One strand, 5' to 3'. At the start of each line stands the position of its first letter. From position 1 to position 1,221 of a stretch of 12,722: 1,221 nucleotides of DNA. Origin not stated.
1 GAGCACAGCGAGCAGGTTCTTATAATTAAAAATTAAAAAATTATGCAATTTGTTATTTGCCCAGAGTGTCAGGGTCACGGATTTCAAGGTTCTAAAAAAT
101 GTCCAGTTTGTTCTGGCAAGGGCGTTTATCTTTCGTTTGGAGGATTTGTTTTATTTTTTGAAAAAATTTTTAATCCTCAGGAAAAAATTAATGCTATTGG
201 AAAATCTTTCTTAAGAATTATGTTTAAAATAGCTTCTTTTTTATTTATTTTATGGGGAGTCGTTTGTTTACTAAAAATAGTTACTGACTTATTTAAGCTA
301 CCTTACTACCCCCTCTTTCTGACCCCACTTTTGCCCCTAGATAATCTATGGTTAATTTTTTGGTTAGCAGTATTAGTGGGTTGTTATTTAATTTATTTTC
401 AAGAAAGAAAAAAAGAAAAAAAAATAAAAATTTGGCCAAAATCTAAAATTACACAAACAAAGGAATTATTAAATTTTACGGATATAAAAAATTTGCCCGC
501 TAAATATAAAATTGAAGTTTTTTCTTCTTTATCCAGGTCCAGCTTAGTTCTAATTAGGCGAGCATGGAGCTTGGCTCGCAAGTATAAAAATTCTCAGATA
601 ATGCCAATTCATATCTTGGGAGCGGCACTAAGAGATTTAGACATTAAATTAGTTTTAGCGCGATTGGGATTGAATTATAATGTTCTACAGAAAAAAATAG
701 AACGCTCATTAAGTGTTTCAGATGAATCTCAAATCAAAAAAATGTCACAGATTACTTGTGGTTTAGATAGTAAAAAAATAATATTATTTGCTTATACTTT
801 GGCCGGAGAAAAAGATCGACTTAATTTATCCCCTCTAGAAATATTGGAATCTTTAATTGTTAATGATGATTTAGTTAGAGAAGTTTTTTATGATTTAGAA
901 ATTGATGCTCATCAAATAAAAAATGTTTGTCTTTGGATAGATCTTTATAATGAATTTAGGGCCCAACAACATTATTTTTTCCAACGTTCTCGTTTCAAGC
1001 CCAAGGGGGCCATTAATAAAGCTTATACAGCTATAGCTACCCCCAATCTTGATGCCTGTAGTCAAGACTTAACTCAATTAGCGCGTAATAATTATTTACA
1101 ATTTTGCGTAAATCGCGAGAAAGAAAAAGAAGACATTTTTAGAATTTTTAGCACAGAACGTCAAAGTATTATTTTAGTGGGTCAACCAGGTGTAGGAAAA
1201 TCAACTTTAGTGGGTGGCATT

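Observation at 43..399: Hsp100/Clp ATPase carrying a DnaJ-type zinc finger and a two-helix membrane anchor at its N-terminus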

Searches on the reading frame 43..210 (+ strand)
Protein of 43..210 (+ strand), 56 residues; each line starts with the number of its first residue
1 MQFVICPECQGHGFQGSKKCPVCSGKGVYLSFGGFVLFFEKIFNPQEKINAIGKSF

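Call 7: search_protein_families(library=pfam, proteins=[window:43-210:+], max_evalue=10)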
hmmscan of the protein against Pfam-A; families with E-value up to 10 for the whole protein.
seq(56 aa): 15 families
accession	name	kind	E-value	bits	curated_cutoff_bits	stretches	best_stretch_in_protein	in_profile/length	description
PF00684.25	DnaJ_CXXCXGXG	-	6.7e-05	23.5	32.7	1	6-27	44-65/65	DnaJ central domain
PF15777.11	Anti-TRAP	-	0.00014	22.2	32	1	5-35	12-48/59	Tryptophan RNA-binding attenuator protein inhibitory protein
PF17302.8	DUF5351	-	0.00049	20.8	27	1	6-28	1-28/29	Family of unknown function (DUF5351)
PF25436.1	BSD2_CRD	-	0.0037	17.9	27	1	4-29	3-25/69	BSD2 cysteine rich domain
PF13453.11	Zn_ribbon_TFIIB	-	0.021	14.7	22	2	5-12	21-28/41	Transcription factor zinc-finger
PF13920.12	zf-C3HC4_3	-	0.023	15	27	1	4-24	24-43/49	Zinc finger, C3HC4 type (RING finger)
PF08063.17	Zn_ribbon_PADR1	-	0.035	14.3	25.1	1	18-31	3-17/42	PADR1 domain, zinc ribbon fold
PF23733.2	GRXCR1-2_C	-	0.04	14.3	26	1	1-28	7-40/47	GRXCR1/2, C-terminal domain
PF25433.1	DUF7895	-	0.09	13.6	27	2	5-15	13-23/75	Domain of unknown function (DUF7895)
PF11781.13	Zn_ribbon_RRN7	-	0.1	12.7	27.1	1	18-35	5-21/32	Zinc-finger of RNA-polymerase I-specific TFIIB, Rrn7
PF21002.2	TMEM106_N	-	0.11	13.5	24.5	1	2-13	53-64/91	Transmembrane protein 106 N-terminal region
PF01096.23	Zn_ribbon_TFIIS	-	0.15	12.4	21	1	18-29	1-12/39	Transcription factor S-II (TFIIS)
PF18551.6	TackOD1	-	0.18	11.8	32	1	4-25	75-96/188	Thaumarchaeal output domain 1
PF20833.2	RNase_E_G_Thio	-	0.27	11.8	26.8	2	19-29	1-11/86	RNase E/G, Thioredoxin-like domain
PF11682.14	Zn_ribbon_11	-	1.4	9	24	1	6-29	8-29/37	Probable zinc-ribbon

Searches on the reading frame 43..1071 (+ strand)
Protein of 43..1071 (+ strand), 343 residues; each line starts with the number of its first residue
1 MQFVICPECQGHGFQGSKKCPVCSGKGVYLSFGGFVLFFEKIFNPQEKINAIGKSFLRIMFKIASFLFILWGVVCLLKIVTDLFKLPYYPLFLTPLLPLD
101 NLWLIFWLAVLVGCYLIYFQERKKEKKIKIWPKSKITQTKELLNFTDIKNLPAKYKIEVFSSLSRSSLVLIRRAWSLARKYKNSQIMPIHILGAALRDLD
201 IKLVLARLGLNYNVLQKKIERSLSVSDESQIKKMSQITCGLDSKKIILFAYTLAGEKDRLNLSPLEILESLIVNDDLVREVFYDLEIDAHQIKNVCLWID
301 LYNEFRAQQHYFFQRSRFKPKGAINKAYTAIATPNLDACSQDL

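Call 7: search_protein_families(library=pfam, proteins=[window:43-1071:+], max_evalue=10)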
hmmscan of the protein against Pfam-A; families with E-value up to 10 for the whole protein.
seq(343 aa): 10 families
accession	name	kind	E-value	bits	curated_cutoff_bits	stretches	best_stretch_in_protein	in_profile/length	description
PF02861.25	Clp_N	-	1.6e-06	28.6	20.7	1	176-223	3-52/53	Clp amino terminal domain, pathogenicity island component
PF00684.25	DnaJ_CXXCXGXG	-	0.0046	17.6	32.7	1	6-27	44-65/65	DnaJ central domain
PF14671.11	DSPn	-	0.0065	17.3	28.2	1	109-161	84-132/140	Dual specificity protein phosphatase, N-terminal half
PF15777.11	Anti-TRAP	-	0.0067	16.8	32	1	5-34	12-47/59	Tryptophan RNA-binding attenuator protein inhibitory protein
PF17302.8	DUF5351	-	0.035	14.8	27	1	6-27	1-27/29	Family of unknown function (DUF5351)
PF07788.17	PDDEXK_10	-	0.094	13.1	21.2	1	157-199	17-59/74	PD-(D/E)XK nuclease superfamily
PF25436.1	BSD2_CRD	-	0.14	12.8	27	1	4-29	3-25/69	BSD2 cysteine rich domain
PF17533.7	DUF5452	-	0.29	11.7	27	1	118-159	92-133/169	Family of unknown function (DUF5452)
PF21002.2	TMEM106_N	-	4.3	8.4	24.5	1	2-13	53-64/91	Transmembrane protein 106 N-terminal region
PF25433.1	DUF7895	-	5.1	8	27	0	5-15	13-23/75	Domain of unknown function (DUF7895)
